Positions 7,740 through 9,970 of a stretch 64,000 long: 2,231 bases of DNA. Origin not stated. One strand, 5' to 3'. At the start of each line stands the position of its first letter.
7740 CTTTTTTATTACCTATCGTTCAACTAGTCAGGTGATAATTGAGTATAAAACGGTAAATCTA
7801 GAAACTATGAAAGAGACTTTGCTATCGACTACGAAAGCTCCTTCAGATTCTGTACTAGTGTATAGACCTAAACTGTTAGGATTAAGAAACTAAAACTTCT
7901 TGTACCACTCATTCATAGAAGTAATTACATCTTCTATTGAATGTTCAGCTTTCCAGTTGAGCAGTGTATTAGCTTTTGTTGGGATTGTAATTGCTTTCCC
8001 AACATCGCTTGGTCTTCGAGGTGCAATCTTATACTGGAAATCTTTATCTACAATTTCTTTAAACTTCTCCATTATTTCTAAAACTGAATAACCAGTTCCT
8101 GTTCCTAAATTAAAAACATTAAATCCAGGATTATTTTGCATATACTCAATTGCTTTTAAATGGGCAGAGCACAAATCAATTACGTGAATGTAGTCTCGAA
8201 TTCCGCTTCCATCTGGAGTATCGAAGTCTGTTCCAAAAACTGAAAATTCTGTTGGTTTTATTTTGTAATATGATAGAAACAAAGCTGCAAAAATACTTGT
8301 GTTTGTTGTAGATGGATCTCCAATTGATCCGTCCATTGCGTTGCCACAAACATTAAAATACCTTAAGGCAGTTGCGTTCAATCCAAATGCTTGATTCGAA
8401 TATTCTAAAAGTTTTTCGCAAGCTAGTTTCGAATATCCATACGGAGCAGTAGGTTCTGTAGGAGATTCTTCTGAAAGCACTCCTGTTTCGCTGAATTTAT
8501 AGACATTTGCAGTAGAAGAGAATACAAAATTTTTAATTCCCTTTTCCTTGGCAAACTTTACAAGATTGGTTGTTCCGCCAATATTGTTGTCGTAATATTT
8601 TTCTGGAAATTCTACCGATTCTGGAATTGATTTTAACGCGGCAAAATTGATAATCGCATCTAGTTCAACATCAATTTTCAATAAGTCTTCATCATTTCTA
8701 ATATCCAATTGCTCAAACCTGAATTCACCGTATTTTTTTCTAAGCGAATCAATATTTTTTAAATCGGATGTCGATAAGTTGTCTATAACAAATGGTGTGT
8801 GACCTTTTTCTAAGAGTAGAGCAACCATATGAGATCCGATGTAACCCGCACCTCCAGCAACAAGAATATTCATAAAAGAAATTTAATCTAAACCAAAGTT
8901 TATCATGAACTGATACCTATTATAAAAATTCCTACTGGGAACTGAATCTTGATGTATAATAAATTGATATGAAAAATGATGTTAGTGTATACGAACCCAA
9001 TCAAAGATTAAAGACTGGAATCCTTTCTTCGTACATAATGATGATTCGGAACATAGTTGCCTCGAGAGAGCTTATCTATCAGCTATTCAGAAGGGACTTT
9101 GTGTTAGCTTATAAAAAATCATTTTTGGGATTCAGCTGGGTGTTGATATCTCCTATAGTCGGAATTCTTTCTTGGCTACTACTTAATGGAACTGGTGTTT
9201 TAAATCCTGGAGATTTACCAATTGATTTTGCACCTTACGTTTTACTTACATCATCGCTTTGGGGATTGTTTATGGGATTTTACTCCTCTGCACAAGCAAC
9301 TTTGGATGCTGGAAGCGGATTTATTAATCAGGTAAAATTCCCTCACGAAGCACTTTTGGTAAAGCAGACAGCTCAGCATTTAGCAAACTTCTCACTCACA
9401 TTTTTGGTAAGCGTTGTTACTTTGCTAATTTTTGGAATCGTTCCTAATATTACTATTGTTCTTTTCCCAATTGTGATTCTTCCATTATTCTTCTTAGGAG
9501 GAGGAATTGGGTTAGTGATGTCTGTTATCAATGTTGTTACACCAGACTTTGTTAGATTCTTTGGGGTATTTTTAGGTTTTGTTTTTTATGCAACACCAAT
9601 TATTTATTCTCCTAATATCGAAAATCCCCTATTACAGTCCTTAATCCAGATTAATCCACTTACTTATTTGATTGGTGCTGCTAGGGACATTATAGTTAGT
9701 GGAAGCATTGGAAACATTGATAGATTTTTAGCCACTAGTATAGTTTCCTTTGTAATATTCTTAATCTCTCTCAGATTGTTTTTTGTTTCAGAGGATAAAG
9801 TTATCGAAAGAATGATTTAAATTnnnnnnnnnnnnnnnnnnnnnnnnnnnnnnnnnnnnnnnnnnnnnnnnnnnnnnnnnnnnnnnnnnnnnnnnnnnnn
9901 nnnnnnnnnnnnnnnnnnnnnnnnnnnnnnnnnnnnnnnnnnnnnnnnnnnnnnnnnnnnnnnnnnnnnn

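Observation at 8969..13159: ABC-transporter-dependent glycan export module with chain-terminating methyltransferase logic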

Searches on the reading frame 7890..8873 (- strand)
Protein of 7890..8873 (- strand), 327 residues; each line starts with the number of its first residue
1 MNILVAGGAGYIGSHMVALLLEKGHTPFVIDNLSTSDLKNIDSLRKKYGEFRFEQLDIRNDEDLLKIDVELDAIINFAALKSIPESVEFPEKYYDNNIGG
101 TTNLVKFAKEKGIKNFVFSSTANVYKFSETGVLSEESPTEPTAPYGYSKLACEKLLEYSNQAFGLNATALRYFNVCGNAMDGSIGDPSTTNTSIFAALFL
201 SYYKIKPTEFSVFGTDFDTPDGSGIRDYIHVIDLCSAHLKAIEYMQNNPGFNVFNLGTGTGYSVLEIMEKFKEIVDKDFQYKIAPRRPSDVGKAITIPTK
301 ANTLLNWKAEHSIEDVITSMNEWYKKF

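Call 4: search_protein_families(library=pfam, proteins=[window:7890-8873:-], max_evalue=0.01)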
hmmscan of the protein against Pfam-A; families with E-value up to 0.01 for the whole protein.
window:7890-8873:- (327 aa): 10 families
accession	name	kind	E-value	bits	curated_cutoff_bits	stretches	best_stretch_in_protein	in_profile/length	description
PF01370.27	Epimerase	-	1.7e-51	175.4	20.9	1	3-257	1-240/240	NAD dependent epimerase/dehydratase family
PF16363.11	GDP_Man_Dehyd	-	3.7e-47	161.8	27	1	4-320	1-332/332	GDP-mannose 4,6 dehydratase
PF01073.25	3Beta_HSD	-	5e-17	62.3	22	1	4-178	1-184/280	3-beta hydroxysteroid dehydrogenase/isomerase family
PF02719.21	Polysacc_synt_2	-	1.6e-16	60.8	20.2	1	3-178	1-174/293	Polysaccharide biosynthesis protein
PF04321.23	RmlD_sub_bind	-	1.9e-12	47.3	27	1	1-161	1-141/287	RmlD substrate binding domain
PF07993.18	NAD_binding_4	-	2.3e-11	43.8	20.1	1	60-196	78-228/258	Male sterility protein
PF05368.20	NmrA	-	1.7e-07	31.5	27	1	2-126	4-112/298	NmrA-like family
PF13460.12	NAD_binding_10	-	5.2e-07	30.2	27.2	1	7-160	1-135/184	NAD(P)H-binding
PF08659.16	KR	-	0.002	18.5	22.6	0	3-66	3-70/180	KR domain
PF01113.26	DapB_N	-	0.0038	17.8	25.6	1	1-106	1-103/124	Dihydrodipicolinate reductase, N-terminus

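Call 74: search_protein_families(library=ncbifam, proteins=[window:7890-8870:-], max_evalue=0.00001)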
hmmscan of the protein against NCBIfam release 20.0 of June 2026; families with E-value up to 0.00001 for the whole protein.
window:7890-8870:- (326 aa): 23 families
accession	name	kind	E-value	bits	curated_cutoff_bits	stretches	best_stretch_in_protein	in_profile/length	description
TIGR01179.1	galE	equivalog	8.5e-100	333.8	262.3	1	1-325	1-327/332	UDP-glucose 4-epimerase GalE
NF007956.0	PRK10675.1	subfamily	1.3e-70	238.2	394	1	2-323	3-329/338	UDP-glucose 4-epimerase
TIGR04180.1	EDH_00030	hypoth_equivalog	3.6e-31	108.4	475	1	2-176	1-177/297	NAD-dependent 4,6-dehydratase LegB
TIGR01181.1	dTDP_gluc_dehyt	equivalog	5.7e-31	107.8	365.1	2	1-176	1-183/321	dTDP-glucose 4,6-dehydratase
TIGR02197.1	heptose_epim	equivalog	1.2e-27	96.9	274.6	1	2-280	1-268/316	ADP-glyceromanno-heptose 6-epimerase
NF011728.1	PRK15181.1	equivalog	3.3e-21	75.7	760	1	3-323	19-337/348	Vi polysaccharide biosynthesis UDP-N-acetylglucosaminuronic acid C-4 epimerase TviC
TIGR03589.1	PseB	equivalog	2.8e-14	52.8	407.75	1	1-177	6-171/324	UDP-N-acetylglucosamine 4,6-dehydratase (inverting)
TIGR02622.1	CDP_4_6_dhtase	equivalog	3.1e-13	49.6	278.45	1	2-164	7-174/352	CDP-glucose 4,6-dehydratase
NF008360.0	PRK11150.1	equivalog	1.7e-12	47.2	452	1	2-267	2-247/310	ADP-glyceromanno-heptose 6-epimerase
NF007490.0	PRK10084.1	subfamily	1.7e-12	47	649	1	2-324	3-335/361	dTDP-glucose 4,6-dehydratase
NF043036.1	ErythonDh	equivalog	2e-12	46.9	325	1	1-170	2-175/321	D-erythronate dehydrogenase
TIGR03466.1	HpnA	hypoth_equivalog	4.3e-12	45.6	367.65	1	2-158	3-155/327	hopanoid-associated sugar epimerase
NF047922.1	GDPFucSynFcl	equivalog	5.6e-12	45.7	500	1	2-323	5-301/308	GDP-L-fucose synthase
NF007582.0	PRK10217.1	equivalog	3.9e-11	42.6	698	1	2-178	4-190/355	dTDP-glucose 4,6-dehydratase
TIGR01214.1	rmlD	equivalog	6.8e-11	41.8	224.05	1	2-160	2-140/285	dTDP-4-dehydrorhamnose reductase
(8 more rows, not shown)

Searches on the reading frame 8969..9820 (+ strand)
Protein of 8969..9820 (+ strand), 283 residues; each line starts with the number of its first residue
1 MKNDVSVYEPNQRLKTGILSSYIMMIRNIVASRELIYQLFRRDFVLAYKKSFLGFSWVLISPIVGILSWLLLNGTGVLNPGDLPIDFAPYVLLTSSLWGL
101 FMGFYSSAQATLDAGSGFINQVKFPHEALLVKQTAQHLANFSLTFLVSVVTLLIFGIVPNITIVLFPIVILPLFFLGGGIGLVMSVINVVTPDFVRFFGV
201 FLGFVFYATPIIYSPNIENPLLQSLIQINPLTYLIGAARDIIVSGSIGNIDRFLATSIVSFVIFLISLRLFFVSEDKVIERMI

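Call 4: search_protein_families(library=pfam, proteins=[window:8969-9820:+], max_evalue=0.01)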
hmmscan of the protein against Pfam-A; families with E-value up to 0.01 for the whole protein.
window:8969-9820:+ (283 aa): 1 family
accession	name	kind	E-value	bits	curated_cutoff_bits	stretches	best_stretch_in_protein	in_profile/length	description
PF01061.29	ABC2_membrane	-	8.7e-15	55.3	26.9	1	35-242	2-210/211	ABC-2 type transporter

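Call 5: search_protein_families(library=ncbifam, proteins=[window:8969-9820:+], max_evalue=0.01)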
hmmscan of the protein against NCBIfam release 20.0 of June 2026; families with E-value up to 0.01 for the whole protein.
window:8969-9820:+ (283 aa): 1 family
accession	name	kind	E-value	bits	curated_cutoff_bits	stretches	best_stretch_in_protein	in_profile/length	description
NF050109.1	galactan_ABC_perm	equivalog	5.7e-09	35.9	380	1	26-269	14-262/272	galactan export ABC transporter permease subunit Wzm/RfbD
